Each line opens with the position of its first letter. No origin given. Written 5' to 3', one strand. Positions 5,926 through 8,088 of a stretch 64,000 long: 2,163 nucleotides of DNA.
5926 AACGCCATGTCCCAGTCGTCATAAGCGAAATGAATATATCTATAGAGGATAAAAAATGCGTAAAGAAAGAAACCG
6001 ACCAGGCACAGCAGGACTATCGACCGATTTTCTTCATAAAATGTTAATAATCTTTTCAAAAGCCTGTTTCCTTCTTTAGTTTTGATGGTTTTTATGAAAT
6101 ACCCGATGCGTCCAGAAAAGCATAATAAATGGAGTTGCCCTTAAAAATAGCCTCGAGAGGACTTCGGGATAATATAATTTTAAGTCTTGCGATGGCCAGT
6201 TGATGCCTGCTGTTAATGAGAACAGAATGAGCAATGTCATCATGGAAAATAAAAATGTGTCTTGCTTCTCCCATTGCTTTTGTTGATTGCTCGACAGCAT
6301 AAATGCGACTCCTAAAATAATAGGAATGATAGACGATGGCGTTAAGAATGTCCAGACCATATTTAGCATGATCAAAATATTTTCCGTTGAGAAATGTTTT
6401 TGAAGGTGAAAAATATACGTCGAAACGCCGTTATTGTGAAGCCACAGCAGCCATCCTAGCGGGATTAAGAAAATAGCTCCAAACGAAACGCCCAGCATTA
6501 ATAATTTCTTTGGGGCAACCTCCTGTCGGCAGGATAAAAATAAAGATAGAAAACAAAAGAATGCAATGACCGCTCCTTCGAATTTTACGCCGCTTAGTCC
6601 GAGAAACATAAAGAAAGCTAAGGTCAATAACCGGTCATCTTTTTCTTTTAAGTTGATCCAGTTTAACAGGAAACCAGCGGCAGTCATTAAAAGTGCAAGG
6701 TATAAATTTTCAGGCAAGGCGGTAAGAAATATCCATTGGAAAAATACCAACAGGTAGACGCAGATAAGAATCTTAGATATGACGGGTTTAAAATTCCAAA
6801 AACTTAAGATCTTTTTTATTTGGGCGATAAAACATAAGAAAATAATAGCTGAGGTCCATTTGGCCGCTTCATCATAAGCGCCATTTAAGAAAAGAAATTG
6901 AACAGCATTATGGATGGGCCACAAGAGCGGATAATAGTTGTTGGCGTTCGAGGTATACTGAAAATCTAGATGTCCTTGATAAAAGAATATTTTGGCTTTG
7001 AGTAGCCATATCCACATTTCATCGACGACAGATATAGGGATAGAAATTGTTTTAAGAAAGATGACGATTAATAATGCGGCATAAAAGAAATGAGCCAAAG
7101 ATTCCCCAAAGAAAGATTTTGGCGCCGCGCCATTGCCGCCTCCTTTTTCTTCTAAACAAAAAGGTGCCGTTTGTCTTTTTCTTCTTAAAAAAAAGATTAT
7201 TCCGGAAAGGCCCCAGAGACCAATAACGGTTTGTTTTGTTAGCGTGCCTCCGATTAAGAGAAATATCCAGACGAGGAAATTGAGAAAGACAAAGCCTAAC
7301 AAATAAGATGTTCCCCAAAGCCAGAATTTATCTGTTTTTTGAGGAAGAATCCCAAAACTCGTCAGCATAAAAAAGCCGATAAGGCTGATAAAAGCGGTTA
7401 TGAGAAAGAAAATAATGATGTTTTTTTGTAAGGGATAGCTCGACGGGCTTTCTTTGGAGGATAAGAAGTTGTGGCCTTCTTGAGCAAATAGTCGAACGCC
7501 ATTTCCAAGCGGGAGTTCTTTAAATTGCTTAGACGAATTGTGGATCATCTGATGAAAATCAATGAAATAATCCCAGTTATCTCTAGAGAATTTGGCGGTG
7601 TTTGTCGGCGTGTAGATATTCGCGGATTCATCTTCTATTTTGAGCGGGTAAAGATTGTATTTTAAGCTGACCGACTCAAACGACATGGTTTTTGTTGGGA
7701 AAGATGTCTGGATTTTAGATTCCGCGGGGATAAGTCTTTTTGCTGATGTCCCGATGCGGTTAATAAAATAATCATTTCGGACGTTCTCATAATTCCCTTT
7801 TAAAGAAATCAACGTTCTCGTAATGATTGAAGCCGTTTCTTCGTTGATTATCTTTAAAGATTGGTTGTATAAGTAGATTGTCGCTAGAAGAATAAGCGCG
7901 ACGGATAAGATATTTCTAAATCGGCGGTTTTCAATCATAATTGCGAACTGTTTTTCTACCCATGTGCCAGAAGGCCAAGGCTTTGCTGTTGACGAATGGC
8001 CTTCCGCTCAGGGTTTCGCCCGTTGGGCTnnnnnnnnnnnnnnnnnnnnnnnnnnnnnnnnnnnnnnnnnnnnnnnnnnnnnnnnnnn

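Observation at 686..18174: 17.5-kb glycan operon built almost entirely from GT-C-like membrane proteins, with none of the usual polysaccharide export or initiation genes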

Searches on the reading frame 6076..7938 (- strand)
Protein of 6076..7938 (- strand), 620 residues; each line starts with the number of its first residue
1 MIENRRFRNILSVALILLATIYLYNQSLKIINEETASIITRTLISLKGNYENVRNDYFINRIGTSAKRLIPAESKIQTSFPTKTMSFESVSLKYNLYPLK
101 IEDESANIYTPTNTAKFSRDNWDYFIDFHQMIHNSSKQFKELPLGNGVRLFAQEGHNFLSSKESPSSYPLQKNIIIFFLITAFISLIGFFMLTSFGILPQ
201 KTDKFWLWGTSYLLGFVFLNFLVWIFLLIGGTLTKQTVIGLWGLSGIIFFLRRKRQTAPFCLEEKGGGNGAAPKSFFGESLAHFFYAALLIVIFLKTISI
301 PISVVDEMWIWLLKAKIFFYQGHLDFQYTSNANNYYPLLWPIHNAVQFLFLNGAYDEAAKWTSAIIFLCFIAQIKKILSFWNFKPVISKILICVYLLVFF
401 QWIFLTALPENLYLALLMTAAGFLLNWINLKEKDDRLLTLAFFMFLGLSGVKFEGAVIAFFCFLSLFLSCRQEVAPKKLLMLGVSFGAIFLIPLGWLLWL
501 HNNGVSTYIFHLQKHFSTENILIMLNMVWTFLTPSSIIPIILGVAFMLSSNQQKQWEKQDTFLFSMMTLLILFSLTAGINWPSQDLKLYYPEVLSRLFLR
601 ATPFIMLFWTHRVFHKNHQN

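Call 3: search_protein_families(library=pfam, proteins=[window:6076-7938:-], max_evalue=0.01)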
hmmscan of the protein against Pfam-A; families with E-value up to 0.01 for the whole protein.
window:6076-7938:- (620 aa): 0 families

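Call 9: search_protein_families(library=ncbifam, proteins=[window:6076-7938:-], max_evalue=0.01)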
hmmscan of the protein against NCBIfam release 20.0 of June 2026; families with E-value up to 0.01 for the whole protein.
window:6076-7938:- (620 aa): 0 families

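Call 16: find_homologous_proteins(query=window:6076-7938:-, max_evalue=0.001)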
Query window:6076-7938:- (620 aa): 11 proteins with E <= 0.001 among 8000 candidates.
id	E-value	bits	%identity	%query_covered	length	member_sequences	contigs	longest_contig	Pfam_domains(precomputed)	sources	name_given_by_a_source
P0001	0.0e+0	1391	100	100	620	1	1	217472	-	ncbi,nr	ncbi:MAG: hypothetical protein HQL24_01865 [Candidatus Omnitrophica bacterium]|nr:hypothetical prote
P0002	2.5e-87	312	34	94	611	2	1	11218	-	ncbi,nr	ncbi:MAG: hypothetical protein HGA80_05425 [Candidatus Omnitrophica bacterium]|nr:hypothetical prote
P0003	2.1e-73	266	31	99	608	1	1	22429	-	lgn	-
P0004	3.1e-73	265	33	88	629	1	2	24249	-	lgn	-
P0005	8.5e-70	254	31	98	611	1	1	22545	-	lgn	-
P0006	3.7e-67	245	31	98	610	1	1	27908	-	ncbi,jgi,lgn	-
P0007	1.3e-64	237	30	96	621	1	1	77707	-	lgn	-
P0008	3.5e-64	236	32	91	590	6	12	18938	-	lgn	-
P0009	3.9e-61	226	29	93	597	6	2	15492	-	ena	-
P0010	7.2e-44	169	28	96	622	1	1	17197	-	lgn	-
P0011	1.0e-38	152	28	91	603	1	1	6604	-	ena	-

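Call 17: find_encoding_contigs(protein=P0001, flank=10000, max_places=3)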
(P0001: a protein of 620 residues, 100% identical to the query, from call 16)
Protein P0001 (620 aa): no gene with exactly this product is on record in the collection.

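Call 18: find_encoding_contigs(protein=P0007, flank=10000, max_places=2)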
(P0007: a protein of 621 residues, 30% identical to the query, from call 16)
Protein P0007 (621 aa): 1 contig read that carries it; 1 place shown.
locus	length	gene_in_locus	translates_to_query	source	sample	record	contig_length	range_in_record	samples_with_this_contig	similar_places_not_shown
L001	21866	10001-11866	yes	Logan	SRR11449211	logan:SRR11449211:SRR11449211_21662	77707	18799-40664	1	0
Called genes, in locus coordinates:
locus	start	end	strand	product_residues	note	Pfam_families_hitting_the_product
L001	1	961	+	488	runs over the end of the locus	PF02310:B12-binding, PF04055:Radical_SAM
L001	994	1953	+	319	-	PF13489:Methyltransf_23, PF13847:Methyltransf_31, PF08241:Methyltransf_11, PF08242:Methyltransf_12, PF13649:Methyltransf_25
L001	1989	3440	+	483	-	PF02310:B12-binding, PF04055:Radical_SAM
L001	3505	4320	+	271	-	PF01209:Ubie_methyltran, PF05175:MTS, PF13489:Methyltransf_23, PF06325:PrmA (weak), PF13649:Methyltransf_25, PF13847:Methyltransf_31, PF08241:Methyltransf_11, PF08242:Methyltransf_12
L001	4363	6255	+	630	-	PF13522:GATase_6, PF13537:GATase_7, PF00733:Asn_synthase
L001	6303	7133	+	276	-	PF13489:Methyltransf_23, PF13847:Methyltransf_31 (weak), PF08241:Methyltransf_11, PF08242:Methyltransf_12, PF13649:Methyltransf_25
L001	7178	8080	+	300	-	PF00535:Glycos_transf_2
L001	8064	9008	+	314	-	-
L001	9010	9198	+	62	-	-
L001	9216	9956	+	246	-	PF05050:Methyltransf_21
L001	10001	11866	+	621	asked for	-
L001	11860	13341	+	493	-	PF09852:DUF2079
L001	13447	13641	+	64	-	PF20095:DUF6485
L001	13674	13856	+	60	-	-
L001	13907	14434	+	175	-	PF13671:AAA_33 (faint), PF01202:SKI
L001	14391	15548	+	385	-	PF02481:DNA_processg_A, PF18306:LDcluster4 (weak), PF17782:WHD_DprA (faint)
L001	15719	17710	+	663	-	PF01751:Toprim, PF01131:Topoisom_bac, PF01396:Zn_ribbon_Top1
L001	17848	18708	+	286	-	PF02899:Phage_int_SAM_1, PF13495:Phage_int_SAM_4, PF00589:Phage_integrase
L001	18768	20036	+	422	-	PF04413:Glycos_transf_N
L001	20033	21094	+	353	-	PF02606:LpxK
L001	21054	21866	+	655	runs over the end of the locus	PF03279:Lip_A_acyltrans, PF06258:Mito_fiss_Elm1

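Call 19: find_encoding_contigs(protein=P0006, flank=10000, max_places=2)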
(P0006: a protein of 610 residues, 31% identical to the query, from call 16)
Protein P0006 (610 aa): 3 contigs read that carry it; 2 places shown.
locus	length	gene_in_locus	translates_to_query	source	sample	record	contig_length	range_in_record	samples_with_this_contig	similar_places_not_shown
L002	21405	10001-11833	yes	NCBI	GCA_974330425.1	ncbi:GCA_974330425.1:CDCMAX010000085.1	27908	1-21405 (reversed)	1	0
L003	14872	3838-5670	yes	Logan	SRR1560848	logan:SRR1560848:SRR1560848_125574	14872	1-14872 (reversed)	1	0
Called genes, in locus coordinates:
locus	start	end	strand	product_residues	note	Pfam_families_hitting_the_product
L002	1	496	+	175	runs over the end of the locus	PF00565:SNase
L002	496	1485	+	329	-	PF01171:ATP_bind_3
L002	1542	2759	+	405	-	-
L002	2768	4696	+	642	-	PF06480:FtsH_ext, PF06068:TIP49 (weak), PF00004:AAA, PF07728:AAA_5 (weak), PF17862:AAA_lid_3, PF01434:Peptidase_M41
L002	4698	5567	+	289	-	PF00809:Pterin_bind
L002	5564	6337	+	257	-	PF19293:CdaA_N, PF02457:DAC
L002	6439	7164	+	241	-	PF03740:PdxJ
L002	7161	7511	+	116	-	PF01648:ACPS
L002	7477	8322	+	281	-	PF01256:Carb_kinase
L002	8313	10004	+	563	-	-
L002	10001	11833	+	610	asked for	-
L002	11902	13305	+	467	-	PF13489:Methyltransf_23, PF07021:MetW (weak), PF13847:Methyltransf_31, PF08241:Methyltransf_11, PF08242:Methyltransf_12, PF13649:Methyltransf_25, PF00535:Glycos_transf_2, PF10111:Glyco_tranf_2_2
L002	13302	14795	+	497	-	PF09852:DUF2079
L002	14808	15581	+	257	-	PF13489:Methyltransf_23 (weak), PF08241:Methyltransf_11, PF13649:Methyltransf_25 (weak), PF13847:Methyltransf_31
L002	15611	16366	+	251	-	PF05401:NodS, PF02353:CMAS, PF13489:Methyltransf_23, PF01209:Ubie_methyltran, PF08241:Methyltransf_11, PF08242:Methyltransf_12, PF13649:Methyltransf_25, PF13847:Methyltransf_31, +2 more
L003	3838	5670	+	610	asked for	-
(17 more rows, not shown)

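Call 34: predict_structure(alignment_id=A1)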
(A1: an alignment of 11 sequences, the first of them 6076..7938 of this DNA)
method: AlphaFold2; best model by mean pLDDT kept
length: 620 residues; sequences in the alignment: 11
mean_pLDDT: 80.0   pTM: 0.85
mean pLDDT of the five models: 80.0, 78.7, 78.7, 77.7, 77.3
residues with pLDDT >= 90: 206; 70-90: 272; 50-70: 107; < 50: 35
segments of 3 or more residues with pLDDT < 50: 105-119, 265-274, 617-620
pLDDT, mean of each block of 10 residues (from residue 1): 63 73 74 58 68 77 89 84 66 85 46 41 85 71 88 87 65 93 96 81 87 97 95 96 94 69 48 61 88 83 66 90 79 74 95 88 94 92 86 84 74 95 91 88 95 91 93 84 88 91 79 74 84 55 56 72 94 87 80 84 89 60
secondary structure, 60 per line:
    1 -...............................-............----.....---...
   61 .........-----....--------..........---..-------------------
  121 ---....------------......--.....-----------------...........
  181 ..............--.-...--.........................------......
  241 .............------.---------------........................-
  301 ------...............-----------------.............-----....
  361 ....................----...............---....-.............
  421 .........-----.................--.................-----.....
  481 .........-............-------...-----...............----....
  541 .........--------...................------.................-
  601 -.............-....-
elements in order: H2-32 H34-45 H50-54 H58-69 E75-78 H87-96 E124-127 E140-145 E148-152 H170-194 H204-228 H235-253 H276-299 H307-321 H339-351 H357-380 H385-399 H403-406 H408-429 H435-451 H454-470 H476-489 H491-502 H518-532 H537-549 H558-576 H583-599 H602-614 H616-619

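Call 38: fold_search(model_id=the predicted structure, library=pdb)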
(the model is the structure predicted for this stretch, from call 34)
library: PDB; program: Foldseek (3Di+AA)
matches with E <= 10: 159; with E <= 0.001: 0
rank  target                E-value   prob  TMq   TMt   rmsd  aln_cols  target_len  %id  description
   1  8if8_B                4.8e-02  0.98  0.29  0.29  20.5       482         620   11  Arabinosyltransferase AftA (released 2023-05-31)
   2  7zlh_A                1.3e-01  0.98  0.29  0.28  17.2       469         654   12  Cryo-EM structure of C-mannosyltransferase CeDPY19, in apo state, bound to CMT2-Fab and anti-Fab nanobody (released 2023-01-11)
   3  8age_A                1.7e-01  0.98  0.31  0.30   9.6       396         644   13  Structure of yeast oligosaccharylransferase complex with acceptor peptide bound (released 2022-12-07)
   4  8pn9_A                2.0e-01  0.99  0.35  0.33   9.2       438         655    7  Structure of human oligosaccharyltransferase OST-A complex bound to NGI-1 (released 2024-05-08)
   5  5f15                  2.3e-01  1.00  0.38  0.43   5.3       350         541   12  Crystal Structure of ArnT from Cupriavidus metallidurans bound to Undecaprenyl phosphate (released 2016-02-17)
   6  6c26_A                2.7e-01  0.97  0.32  0.31  12.5       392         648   12  The Cryo-EM structure of a eukaryotic oligosaccharyl transferase complex (released 2018-01-31)
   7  6ezn_F                2.8e-01  0.94  0.30  0.29  13.1       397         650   13  Cryo-EM structure of the yeast oligosaccharyltransferase (OST) complex (released 2018-01-17)
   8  9s6r_A                3.2e-01  0.95  0.31  0.47   9.8       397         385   13  Ternary cryo-EM structure of yeast ALG3 with Dol25-PP-GlcNAc2Man5, Dol25-P-Man, and Fab (released 2026-03-18)
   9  6s7t_A                3.5e-01  0.94  0.30  0.27  11.5       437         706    9  Cryo-EM structure of human oligosaccharyltransferase complex OST-B (released 2019-12-18)
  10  6s7o_A                3.7e-01  0.95  0.32  0.31  10.6       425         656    8  Cryo-EM structure of human oligosaccharyltransferase complex OST-A (released 2019-12-18)
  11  7zlg_A                4.6e-01  0.87  0.24  0.22  18.3       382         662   12  Cryo-EM structure of C-mannosyltransferase CeDPY19, in complex with acceptor peptide and bound to CMT2-Fab and anti-Fa (released 2023-01-11)
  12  3rce_A                4.8e-01  0.92  0.31  0.29   9.4       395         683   11  Bacterial oligosaccharyltransferase PglB (released 2011-06-15)
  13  7oci_F                5.2e-01  0.93  0.33  0.32  11.6       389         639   14  Cryo-EM structure of yeast Ost6p containing oligosaccharyltransferase complex (released 2022-02-16)
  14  9mff_A                5.6e-01  0.10  0.11  0.15  23.4       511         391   10  Structure of zebrafish OTOP1 in nanodisc in complex with inhibitor C2.2 (released 2025-11-05)
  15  9ebh_R                5.8e-01  0.23  0.14  0.25  19.0       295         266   17  Human adenosine A3 receptor Gi1 complex bound to adenosine (released 2025-08-20)
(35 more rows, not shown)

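Call 42: find_related_loci(query=A1, collection=genome_contigs, flank=10000)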
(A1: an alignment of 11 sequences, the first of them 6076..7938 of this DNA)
Query A1 (620 aa) in genome_contigs; peptide patterns used: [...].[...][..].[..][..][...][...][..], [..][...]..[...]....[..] (x = any residue, [..] = any of these).
76 stretches matched a pattern; 15 encode a relative of the query (tblastn E <= 1e-3); 15 distinct loci.
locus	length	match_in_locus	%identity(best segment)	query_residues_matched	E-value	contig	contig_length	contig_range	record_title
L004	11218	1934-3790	33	2-613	5e-87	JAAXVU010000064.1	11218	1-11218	MAG: Candidatus Omnitrophota bacterium isolate W9_Combined_metabat1_094 W9_Combined_metabat1_094_NODE_3286, whole genome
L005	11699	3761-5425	30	41-616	6e-71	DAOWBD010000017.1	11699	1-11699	MAG TPA_asm: Candidatus Omnitrophota bacterium isolate CSMAG_1852 CSMAG_1852_k141_63868_length_11699_cov_16.0000, whole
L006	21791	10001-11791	29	9-620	1e-69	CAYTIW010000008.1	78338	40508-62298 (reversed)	MAG TPA_asm: uncultured Planctomycetales bacterium isolate binchicken_co115_236 genome assembly, contig: NODE_605_length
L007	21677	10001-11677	29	49-619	2e-61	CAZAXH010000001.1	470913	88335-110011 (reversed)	MAG TPA_asm: uncultured Planctomycetales bacterium isolate binchicken_co117_398 genome assembly, contig: NODE_5_length_4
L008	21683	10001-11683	27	49-620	3e-56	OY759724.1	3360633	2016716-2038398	MAG: Candidatus Omnitrophota bacterium isolate 1a5844f9-839a-4d7b-a7f9-2444bab12bdd genome assembly, chromosome: 1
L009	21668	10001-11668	28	41-616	1e-52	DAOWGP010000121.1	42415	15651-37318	MAG TPA_asm: Candidatus Omnitrophota bacterium isolate CSMAG_1994 CSMAG_1994_k141_1932921_length_42415_cov_63.2179, whol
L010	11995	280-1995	27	34-613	2e-50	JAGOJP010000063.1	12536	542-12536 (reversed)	MAG: Candidatus Omnitrophota bacterium isolate Go_SlDig_bin_317 Go_SlDig_14991_length_12536_cov_4.584495, whole genome s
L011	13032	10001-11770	26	15-619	1e-45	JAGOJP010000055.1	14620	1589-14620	MAG: Candidatus Omnitrophota bacterium isolate Go_SlDig_bin_317 Go_SlDig_12006_length_14620_cov_4.859794, whole genome s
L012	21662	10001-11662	27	49-617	3e-52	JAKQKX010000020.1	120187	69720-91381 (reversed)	MAG: Candidatus Omnitrophota bacterium isolate USDV_maxbin.135_sub k141_1856152, whole genome shotgun sequence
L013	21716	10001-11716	26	36-620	3e-45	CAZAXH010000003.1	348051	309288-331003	MAG TPA_asm: uncultured Planctomycetales bacterium isolate binchicken_co117_398 genome assembly, contig: NODE_12_length_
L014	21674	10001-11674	26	49-620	4e-47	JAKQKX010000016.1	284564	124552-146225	MAG: Candidatus Omnitrophota bacterium isolate USDV_maxbin.135_sub k141_381341, whole genome shotgun sequence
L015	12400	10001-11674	27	41-620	5e-50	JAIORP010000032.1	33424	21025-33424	MAG: Candidatus Omnitrophota bacterium isolate SMBSF21 20074_Bin_2_contigs_1_c_000000000150, whole genome shotgun sequen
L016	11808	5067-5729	26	294-519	1e-6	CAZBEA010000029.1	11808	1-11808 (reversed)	MAG TPA_asm: uncultured Gammaproteobacteria bacterium isolate binchicken_co16_305 genome assembly, contig: NODE_9101_len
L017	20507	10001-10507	26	187-364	8e-6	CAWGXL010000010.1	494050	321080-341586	MAG: uncultured bacterium isolate MFD09206.bin.2.20 genome assembly, contig: contig_853, whole genome shotgun sequence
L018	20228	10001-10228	38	301-371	2e-4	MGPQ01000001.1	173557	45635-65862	MAG: Deltaproteobacteria bacterium GWB2_55_19 gwb2_scaffold_106, whole genome shotgun sequence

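Call 45: search_protein_families(library=pfam, proteins=[window:6076-7938:-], max_evalue=10)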
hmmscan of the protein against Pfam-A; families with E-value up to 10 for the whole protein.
window:6076-7938:- (620 aa): 0 families

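Call 52: search_protein_families(library=pfam, alignment_id=A1, max_evalue=0.1)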
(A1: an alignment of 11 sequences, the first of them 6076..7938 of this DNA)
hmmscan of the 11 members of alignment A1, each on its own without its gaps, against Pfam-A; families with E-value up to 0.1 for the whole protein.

A. member 1, window:6076-7938:- (620 aa): 0 families

B. families by the number of members that match (of 11 scanned): 2 families
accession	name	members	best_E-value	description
PF13231.12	PMT_2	1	0.0011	Dolichyl-phosphate-mannose-protein mannosyltransferase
PF10745.14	DUF2530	1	0.043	Protein of unknown function (DUF2530)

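Call 53: find_encoding_contigs(protein=P0004, flank=10000, max_places=1)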
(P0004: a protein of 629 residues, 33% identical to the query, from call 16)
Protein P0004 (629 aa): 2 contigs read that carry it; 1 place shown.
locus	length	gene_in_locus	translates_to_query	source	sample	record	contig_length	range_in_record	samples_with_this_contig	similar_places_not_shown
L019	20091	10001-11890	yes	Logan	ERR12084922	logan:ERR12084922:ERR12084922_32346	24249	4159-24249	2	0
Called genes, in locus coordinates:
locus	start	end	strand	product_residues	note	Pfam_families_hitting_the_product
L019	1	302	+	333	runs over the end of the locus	PF00814:TsaD, PF22521:HypF_C_2 (weak)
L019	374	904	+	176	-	PF04519:Bactofilin, PF12728:HTH_17 (weak)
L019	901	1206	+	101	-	PF12728:HTH_17 (weak)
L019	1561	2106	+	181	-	PF00565:SNase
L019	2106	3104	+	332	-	PF01171:ATP_bind_3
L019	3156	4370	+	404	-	-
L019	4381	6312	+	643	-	PF06480:FtsH_ext (weak), PF06068:TIP49 (weak), PF00004:AAA, PF07728:AAA_5 (weak), PF13191:AAA_16 (faint), PF17862:AAA_lid_3, PF01434:Peptidase_M41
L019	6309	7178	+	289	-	PF00809:Pterin_bind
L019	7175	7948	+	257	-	PF19293:CdaA_N (weak), PF02457:DAC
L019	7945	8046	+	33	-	-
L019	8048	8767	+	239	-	PF03740:PdxJ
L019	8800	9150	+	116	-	PF01648:ACPS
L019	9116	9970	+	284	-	PF01256:Carb_kinase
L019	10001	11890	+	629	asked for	-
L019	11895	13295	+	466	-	PF09852:DUF2079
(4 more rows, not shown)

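Call 54: find_encoding_contigs(protein=P0003, flank=10000, max_places=1)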
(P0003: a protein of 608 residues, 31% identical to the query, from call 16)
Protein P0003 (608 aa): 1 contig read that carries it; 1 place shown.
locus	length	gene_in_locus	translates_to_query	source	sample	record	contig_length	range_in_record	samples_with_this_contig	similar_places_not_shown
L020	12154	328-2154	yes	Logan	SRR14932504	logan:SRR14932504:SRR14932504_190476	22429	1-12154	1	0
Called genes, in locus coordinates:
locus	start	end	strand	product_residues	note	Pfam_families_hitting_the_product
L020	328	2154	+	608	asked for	-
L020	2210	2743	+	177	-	-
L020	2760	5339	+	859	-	PF00675:Peptidase_M16, PF05193:Peptidase_M16_C, PF00675:Peptidase_M16, PF05193:Peptidase_M16_C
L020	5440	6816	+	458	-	PF00437:T2SSE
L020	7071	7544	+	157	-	PF00383:dCMP_cyt_deam_1, PF14437:MafB19-deam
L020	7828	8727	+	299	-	PF13354:Beta-lactamase2, PF00144:Beta-lactamase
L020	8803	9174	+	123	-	PF12680:SnoaL_2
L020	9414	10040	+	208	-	PF13646:HEAT_2, PF03130:HEAT_PBS (faint)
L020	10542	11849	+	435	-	PF03797:Autotransporter (faint)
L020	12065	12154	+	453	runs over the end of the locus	-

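Call 55: find_encoding_contigs(protein=P0010, flank=10000, max_places=1)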
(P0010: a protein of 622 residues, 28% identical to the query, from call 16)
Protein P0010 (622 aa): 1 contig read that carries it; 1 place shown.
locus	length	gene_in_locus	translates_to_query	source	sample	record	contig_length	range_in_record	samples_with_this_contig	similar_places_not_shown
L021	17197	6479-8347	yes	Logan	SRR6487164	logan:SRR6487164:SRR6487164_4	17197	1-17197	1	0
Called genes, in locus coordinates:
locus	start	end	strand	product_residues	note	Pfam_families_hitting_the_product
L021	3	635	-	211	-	?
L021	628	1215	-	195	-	PF00677:Lum_binding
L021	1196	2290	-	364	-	PF00383:dCMP_cyt_deam_1, PF14437:MafB19-deam, PF01872:RibD_C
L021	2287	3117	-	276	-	PF02811:PHP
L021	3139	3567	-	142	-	PF01029:NusB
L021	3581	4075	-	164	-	PF00885:DMRL_synthase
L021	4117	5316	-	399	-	PF00926:DHBP_synthase, PF00925:GTP_cyclohydro2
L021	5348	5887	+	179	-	PF02464:CinA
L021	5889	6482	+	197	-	PF10469:AKAP7_NLS, PF02834:LigT_PEase, PF13563:2_5_RNA_ligase2, PF02834:LigT_PEase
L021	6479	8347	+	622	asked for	-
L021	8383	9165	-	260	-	PF12811:BaxI_1, PF01027:Bax1-I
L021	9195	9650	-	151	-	PF04608:PgpA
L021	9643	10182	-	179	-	PF01066:CDP-OH_P_transf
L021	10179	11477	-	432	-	PF00919:UPF0004, PF04055:Radical_SAM, PF01938:TRAM, PF18693:TRAM_2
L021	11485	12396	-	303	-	PF13413:HTH_25, PF13464:RodZ_C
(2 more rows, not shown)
